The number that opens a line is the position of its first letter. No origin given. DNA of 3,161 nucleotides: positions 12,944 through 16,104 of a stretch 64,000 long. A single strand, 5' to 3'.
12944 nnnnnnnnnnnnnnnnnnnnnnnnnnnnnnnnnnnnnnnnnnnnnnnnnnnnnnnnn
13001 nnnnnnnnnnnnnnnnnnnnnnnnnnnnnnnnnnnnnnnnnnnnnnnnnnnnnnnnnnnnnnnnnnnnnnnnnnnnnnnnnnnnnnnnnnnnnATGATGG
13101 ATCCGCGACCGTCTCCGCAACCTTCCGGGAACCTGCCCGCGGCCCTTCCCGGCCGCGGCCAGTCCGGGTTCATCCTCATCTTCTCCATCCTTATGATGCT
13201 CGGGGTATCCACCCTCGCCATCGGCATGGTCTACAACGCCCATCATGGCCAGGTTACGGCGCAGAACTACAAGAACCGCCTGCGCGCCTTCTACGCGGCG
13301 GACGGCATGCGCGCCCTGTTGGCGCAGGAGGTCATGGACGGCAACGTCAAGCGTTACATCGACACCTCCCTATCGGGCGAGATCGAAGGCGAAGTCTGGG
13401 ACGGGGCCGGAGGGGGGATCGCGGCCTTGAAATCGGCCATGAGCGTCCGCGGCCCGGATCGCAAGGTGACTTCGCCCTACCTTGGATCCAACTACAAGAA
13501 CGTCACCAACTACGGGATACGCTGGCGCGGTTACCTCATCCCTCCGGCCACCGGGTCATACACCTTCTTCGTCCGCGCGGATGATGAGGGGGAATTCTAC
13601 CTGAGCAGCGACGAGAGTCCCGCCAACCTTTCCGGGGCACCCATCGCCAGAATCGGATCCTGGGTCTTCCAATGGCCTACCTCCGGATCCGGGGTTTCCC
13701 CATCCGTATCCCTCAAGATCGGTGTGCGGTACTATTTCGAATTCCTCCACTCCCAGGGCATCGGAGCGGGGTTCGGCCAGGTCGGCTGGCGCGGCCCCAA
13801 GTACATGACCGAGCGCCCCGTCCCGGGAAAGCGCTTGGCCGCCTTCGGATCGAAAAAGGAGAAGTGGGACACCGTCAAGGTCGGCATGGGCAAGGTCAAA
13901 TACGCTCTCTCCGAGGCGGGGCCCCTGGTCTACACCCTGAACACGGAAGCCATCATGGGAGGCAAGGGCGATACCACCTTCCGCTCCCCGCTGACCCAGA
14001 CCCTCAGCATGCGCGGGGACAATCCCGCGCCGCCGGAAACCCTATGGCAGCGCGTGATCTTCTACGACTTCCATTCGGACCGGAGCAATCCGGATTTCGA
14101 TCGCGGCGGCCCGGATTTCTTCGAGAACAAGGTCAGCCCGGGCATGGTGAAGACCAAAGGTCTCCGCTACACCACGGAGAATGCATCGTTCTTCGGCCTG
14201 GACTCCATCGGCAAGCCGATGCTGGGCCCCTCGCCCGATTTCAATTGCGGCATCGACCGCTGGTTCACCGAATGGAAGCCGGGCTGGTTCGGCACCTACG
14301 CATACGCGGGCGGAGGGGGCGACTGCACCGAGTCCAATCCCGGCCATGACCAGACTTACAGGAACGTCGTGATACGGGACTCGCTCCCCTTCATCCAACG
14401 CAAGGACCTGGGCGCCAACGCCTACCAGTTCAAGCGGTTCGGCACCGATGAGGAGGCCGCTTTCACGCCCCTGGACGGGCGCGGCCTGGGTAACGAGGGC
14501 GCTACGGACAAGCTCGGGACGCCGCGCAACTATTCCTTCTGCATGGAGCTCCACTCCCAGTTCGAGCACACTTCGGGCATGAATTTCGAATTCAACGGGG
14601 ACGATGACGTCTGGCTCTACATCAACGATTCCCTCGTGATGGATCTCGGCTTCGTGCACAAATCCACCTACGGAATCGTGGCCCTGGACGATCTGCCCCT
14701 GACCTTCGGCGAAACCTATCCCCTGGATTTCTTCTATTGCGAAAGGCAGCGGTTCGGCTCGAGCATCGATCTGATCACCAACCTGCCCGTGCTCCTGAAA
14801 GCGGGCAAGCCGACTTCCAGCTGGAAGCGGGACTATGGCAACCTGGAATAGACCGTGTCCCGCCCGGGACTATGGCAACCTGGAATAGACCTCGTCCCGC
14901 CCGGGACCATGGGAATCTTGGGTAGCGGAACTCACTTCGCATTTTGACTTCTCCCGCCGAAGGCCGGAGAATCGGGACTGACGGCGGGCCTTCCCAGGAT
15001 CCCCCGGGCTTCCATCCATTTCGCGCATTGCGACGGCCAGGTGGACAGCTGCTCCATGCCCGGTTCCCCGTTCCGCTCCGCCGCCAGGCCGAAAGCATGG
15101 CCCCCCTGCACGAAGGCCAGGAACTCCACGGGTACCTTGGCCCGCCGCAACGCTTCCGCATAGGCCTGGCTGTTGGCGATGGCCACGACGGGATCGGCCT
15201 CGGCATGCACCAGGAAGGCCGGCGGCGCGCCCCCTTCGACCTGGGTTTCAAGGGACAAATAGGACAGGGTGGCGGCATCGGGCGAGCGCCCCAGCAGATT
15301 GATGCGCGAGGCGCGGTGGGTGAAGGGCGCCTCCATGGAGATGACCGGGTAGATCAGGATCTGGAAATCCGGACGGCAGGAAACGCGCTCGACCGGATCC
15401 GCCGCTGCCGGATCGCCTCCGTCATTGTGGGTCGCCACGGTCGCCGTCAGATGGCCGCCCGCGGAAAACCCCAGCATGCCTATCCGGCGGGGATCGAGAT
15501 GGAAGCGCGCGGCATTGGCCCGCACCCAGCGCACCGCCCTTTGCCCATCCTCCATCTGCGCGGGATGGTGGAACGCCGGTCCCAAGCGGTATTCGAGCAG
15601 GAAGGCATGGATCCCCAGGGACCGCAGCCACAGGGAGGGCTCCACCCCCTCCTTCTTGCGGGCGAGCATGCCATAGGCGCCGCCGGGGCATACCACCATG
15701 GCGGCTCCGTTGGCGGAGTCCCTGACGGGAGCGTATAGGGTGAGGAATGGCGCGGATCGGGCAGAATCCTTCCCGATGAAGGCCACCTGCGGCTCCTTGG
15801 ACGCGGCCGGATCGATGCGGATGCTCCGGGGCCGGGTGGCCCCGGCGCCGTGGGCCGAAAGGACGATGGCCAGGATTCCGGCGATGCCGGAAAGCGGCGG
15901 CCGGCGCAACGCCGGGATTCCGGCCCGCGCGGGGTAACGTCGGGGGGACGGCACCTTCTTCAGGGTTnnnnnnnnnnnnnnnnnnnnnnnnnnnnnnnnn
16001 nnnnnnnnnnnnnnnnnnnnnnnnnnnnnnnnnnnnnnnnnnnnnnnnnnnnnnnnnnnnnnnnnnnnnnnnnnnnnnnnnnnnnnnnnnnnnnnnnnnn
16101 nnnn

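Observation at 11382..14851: Minor-pilin operon whose GspK/PilX-like member is fused to PA14 and fibro-slime domains (candidate pilus-tip polysaccharide adhesin)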

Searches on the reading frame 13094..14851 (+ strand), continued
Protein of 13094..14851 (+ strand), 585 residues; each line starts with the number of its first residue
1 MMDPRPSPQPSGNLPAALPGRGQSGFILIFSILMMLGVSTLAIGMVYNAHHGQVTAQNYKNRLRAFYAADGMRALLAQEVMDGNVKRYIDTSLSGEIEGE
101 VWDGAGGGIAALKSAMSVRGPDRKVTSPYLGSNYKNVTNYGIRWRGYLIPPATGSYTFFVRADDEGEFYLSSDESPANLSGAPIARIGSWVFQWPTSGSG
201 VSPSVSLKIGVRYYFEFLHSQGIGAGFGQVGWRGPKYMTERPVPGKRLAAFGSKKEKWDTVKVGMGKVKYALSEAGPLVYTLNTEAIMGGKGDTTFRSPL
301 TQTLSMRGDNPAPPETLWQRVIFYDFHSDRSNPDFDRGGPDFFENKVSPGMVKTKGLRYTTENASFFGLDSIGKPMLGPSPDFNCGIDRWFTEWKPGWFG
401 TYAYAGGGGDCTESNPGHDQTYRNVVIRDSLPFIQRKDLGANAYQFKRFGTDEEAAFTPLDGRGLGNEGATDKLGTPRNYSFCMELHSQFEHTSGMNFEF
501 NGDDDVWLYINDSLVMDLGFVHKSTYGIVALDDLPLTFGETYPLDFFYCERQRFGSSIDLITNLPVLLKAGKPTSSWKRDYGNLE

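Call 97: search_protein_families(library=pfam, proteins=[L030:53-496:+, L030:656-1879:+, L030:1934-2521:+, L030:2636-4918:+, L030:4920-5558:+], max_evalue=0.1)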
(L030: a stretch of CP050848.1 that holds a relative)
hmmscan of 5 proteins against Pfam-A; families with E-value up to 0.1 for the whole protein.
L030:53-496:+ (147 aa): 2 families
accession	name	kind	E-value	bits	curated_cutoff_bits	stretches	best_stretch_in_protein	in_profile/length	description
PF00437.27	T2SSE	-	4.6e-16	58.9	24.9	1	1-74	220-287/370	Type II/IV secretion system protein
PF22651.1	OBP47_like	-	0.011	15.9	27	0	26-74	85-133/144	AgamOBP47-like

L030:656-1879:+ (407 aa): 3 families
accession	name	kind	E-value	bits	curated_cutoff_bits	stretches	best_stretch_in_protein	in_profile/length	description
PF00482.28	T2SSF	-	1.5e-63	212.8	25.2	2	73-196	1-125/125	Type II secretion system (T2SS), protein F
PF02949.25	7tm_6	-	0.0022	17.6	25.8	1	141-253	32-142/313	7tm Odorant receptor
PF01544.23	CorA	-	0.023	14.4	27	1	98-241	158-288/292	CorA-like Mg2+ transporter protein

L030:1934-2521:+ (195 aa): 1 family
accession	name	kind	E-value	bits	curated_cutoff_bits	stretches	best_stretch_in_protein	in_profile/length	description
PF07963.17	N_methyl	-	0.0049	16.8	21.2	1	24-48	2-26/27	Prokaryotic N-terminal methylation motif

L030:2636-4918:+ (760 aa): 5 families
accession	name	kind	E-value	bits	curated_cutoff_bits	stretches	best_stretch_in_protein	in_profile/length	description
PF13202.12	EF-hand_5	-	0.0011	18.8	25.9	0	316-330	7-21/25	EF hand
PF00036.39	EF-hand_1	-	0.0062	16.4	25.4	0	316-331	8-23/29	EF hand domain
PF13576.12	Pentapeptide_3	-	0.011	16.3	27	0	579-597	7-26/48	Pentapeptide repeats (9 copies)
PF13405.12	EF-hand_6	-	0.02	15.1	25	0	298-312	8-22/30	EF-hand domain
PF13499.12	EF-hand_7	-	0.079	13.8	30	0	298-316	10-29/67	EF-hand domain pair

L030:4920-5558:+ (212 aa): 1 family
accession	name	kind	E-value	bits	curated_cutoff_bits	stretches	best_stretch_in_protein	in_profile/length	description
PF07963.17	N_methyl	-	0.0028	17.6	21.2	1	10-27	2-19/27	Prokaryotic N-terminal methylation motif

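Call 102: find_encoding_contigs(protein=P0035, flank=10000, max_places=1)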
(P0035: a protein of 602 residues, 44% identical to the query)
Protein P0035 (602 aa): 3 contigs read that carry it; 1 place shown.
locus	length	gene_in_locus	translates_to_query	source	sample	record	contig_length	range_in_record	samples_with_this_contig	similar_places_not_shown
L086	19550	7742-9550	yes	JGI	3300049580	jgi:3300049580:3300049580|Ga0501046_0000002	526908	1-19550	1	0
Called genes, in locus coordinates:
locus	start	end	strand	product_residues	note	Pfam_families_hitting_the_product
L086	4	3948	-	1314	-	PF02368:Big_2 (faint), PF09136:Glucodextran_B (faint), PF19077:Big_13 (faint)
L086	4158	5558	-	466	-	-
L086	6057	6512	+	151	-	-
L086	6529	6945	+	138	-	-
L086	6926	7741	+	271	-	PF07963:N_methyl (weak)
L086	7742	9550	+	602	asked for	PF07691:PA14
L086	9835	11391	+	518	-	PF07995:GSDH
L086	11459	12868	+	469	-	-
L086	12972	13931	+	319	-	PF03422:CBM_6 (weak)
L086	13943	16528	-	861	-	PF07691:PA14 (weak), PF13290:CHB_HEX_C_1, PF13287:Fn3_assoc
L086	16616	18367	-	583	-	PF13620:CarboxypepD_reg (weak), PF10102:DUF2341, PF13385:Laminin_G_3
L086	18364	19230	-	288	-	PF14394:DUF4423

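Call 103: find_encoding_contigs(protein=P0045, flank=10000, max_places=1)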
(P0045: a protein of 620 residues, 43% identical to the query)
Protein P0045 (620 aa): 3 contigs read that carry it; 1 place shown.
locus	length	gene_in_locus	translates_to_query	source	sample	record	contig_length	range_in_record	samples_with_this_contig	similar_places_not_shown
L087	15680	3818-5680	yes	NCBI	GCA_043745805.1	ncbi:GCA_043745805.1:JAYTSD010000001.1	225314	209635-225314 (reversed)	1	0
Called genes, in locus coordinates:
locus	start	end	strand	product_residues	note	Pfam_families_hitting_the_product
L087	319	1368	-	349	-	PF00762:Ferrochelatase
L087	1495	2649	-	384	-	PF00999:Na_H_Exchanger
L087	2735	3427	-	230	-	-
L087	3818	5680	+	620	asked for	PF07691:PA14 (weak), PF10528:GLEYA (faint), PF07691:PA14 (weak)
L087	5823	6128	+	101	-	PF01494:FAD_binding_3 (weak)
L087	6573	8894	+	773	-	PF13449:Phytase-like, PF13385:Laminin_G_3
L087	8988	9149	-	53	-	-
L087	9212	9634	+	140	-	PF06983:3-dmu-9_3-mt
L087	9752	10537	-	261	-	PF13385:Laminin_G_3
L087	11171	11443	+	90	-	-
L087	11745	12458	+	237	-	-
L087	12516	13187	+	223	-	PF13460:NAD_binding_10 (weak)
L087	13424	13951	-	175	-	-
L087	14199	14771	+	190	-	-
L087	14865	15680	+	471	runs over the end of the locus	-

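Call 104: find_encoding_contigs(protein=P0020, flank=10000, max_places=1)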
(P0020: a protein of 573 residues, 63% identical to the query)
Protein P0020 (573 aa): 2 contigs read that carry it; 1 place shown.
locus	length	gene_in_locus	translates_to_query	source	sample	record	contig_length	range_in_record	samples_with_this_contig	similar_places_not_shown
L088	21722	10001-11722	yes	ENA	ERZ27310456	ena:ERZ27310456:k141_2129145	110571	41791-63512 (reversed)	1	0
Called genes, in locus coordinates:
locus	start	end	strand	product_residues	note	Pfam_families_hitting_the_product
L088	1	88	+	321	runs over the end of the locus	PF16990:CBM_35, PF03422:CBM_6, PF18099:CBM_35_2 (weak), PF22704:CBM13-like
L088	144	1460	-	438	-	PF01464:SLT (faint)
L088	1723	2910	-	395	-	PF28316:Lsa36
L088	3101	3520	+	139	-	PF00892:EamA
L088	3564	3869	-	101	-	PF03795:YCII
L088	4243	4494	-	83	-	-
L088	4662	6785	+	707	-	-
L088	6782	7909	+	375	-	-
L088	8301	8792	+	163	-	-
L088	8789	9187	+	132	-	PF07963:N_methyl (weak)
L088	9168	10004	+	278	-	PF07963:N_methyl (weak)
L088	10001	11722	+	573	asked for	PF07691:PA14 (weak)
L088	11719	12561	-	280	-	PF00459:Inositol_P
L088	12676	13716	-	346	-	PF20434:BD-FAE, PF07859:Abhydrolase_3, PF00326:Peptidase_S9 (faint), PF01738:DLH (faint)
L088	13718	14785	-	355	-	PF00135:COesterase (weak), PF20434:BD-FAE, PF01738:DLH (faint), PF07859:Abhydrolase_3, PF00326:Peptidase_S9 (weak)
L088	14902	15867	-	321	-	PF07859:Abhydrolase_3, PF20434:BD-FAE, PF01738:DLH (faint), PF00326:Peptidase_S9 (weak)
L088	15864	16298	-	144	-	-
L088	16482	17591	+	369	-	PF00160:Pro_isomerase, PF00254:FKBP_C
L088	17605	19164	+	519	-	-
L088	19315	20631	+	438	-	-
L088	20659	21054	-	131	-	PF00072:Response_reg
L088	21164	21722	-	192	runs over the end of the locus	PF04279:IspA (faint)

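Call 111: search_protein_representatives(protein=window:13094-14851:+)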
Query: 585 residues. Proteins with E-value up to 0.001 (for the whole library): 9924; up to 1e-10: 4743; up to 1e-30: 510. The best 150 are listed.
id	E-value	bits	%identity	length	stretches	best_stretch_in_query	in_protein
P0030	3.2e-168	577.7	52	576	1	19-584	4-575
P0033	1.2e-152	526.3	65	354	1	230-584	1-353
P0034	1.8e-147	509.2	46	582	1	23-584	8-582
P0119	1.4e-133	463.2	43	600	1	15-584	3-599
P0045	1.8e-132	459.6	46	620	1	22-584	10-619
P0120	8.1e-131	454.1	43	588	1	19-583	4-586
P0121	9.0e-126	437.5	46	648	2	23-404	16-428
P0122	1.6e-116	406.9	35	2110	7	138-248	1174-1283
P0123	3.2e-113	396.0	43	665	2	23-400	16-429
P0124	8.5e-100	351.7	38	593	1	24-584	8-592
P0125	4.1e-95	336.2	35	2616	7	92-254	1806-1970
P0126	1.3e-93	331.2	47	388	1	207-585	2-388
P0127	8.8e-90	318.6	41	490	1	23-451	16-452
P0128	1.9e-87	310.9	37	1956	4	92-254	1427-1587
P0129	2.9e-84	300.4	34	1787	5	93-251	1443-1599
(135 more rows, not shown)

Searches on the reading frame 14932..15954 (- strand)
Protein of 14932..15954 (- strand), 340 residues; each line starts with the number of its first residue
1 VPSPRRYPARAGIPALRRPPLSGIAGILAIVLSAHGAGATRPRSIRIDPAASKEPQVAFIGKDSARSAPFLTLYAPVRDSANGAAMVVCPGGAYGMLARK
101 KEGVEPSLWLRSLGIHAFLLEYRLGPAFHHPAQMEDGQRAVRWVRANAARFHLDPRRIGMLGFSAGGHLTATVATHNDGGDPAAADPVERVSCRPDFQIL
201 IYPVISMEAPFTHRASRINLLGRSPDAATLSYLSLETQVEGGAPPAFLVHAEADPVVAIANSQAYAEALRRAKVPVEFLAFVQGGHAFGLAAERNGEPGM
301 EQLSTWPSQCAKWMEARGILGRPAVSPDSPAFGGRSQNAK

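Call 3: search_protein_families(library=pfam, proteins=[window:14932-15954:-], max_evalue=0.1)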
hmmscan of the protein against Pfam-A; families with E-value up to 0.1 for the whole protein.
window:14932-15954:- (340 aa): 11 families
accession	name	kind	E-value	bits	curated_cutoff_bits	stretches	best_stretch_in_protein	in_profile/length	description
PF20434.5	BD-FAE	-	5.5e-24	85.3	26.8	1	72-269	2-215/215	BD-FAE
PF07859.19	Abhydrolase_3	-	1.2e-23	84.4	25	1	112-288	27-208/210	alpha/beta hydrolase fold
PF00326.27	Peptidase_S9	-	2.7e-12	47.1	22.6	2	239-307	138-206/213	Prolyl oligopeptidase family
PF01738.24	DLH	-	4.1e-07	30.3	21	1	242-291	142-191/217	Dienelactone hydrolase family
PF00135.34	COesterase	-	4.6e-05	23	27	1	71-173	88-200/515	Carboxylesterase family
PF02129.25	Peptidase_S15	-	0.0013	18.9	23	1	130-179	73-118/262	X-Pro dipeptidyl-peptidase (S15 family)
PF00561.26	Abhydrolase_1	-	0.0027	17.9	25.8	0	234-287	200-239/245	alpha/beta hydrolase fold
PF10503.15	Esterase_PHB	-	0.0066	16.2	23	0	140-175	81-116/219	Esterase PHB depolymerase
PF12146.15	Hydrolase_4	-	0.062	13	27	0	244-273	192-221/239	Serine aminopeptidase, S33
PF08386.16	Abhydrolase_4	-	0.074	13.6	21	0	240-274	31-65/103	TAP-like protein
PF03959.19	FSH1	-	0.086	12.9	21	0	159-278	104-192/211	Serine hydrolase (FSH1)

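Call 4: search_protein_families(library=ncbifam, proteins=[window:14932-15954:-], max_evalue=0.1)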
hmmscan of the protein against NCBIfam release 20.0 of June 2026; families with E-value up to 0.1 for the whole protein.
window:14932-15954:- (340 aa): 15 families
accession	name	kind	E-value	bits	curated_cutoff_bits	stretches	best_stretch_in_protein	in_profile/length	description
NF041902.1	pecacetest_PaeX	equivalog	2.7e-56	190.9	550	1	52-316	47-306/318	pectin acetylesterase PaeX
NF042968.1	AcxylEst_AxeA1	equivalog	1.3e-44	152.3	700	1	68-307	35-264/459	acetylxylan esterase AxeA1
NF052620.1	AryltfaseLP1002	equivalog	5.4e-29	101.3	300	1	64-315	13-263/265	lp_1002 family arylesterase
NF058653.1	LipP1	equivalog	7.6e-20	70.9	350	2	120-210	108-188/300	LipP1 family hormone-sensitive lipase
NF052354.1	EstLipQMycob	equivalog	1.4e-16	60.1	700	2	84-177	166-259/418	esterase LipQ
NF033149.0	CHL_hydrolase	equivalog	2.3e-12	46.5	500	1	114-278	106-274/310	chloramphenicol hydrolase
NF007547.0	PRK10162.1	equivalog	5.5e-08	32.1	389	1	120-173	121-174/321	acetyl esterase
NF058651.1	GESAG_HSLs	subfamily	2e-06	27.1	430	1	85-174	69-154/296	GESAG motif subfamily hormone-sensitive lipase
NF058650.1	GCSAG_HSLs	subfamily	2e-05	24.3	410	1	91-175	93-173/314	GCSAG motif subfamily hormone-sensitive lipase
NF050058.1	e_dPHAscl_type1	hypoth_equivalog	2e-05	24.2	150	1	144-176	92-124/276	extracellular catalytic domain type 1 short-chain-length polyhydroxyalkanoate depolymerase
NF058649.1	GTSAG_HSLs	subfamily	3.1e-05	23.5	380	1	121-288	127-288/312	GTSAG motif subfamily hormone-sensitive lipase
NF041556.1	tannase_B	equivalog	0.00065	19.1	300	1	131-178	130-177/463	subtype B tannase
NF033523.0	lasso_peptidase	equivalog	0.00078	18.3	400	1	144-286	482-614/638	Atxe2 family lasso peptide isopeptidase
NF050057.1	e_dPHAmcl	equivalog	0.012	14.9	270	1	238-288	186-236/252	extracellular medium-chain-length polyhydroxyalkanoate depolymerase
NF058665.1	HaHSL_fam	equivalog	0.07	12.5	320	1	118-190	95-161/260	hormone-sensitive lipase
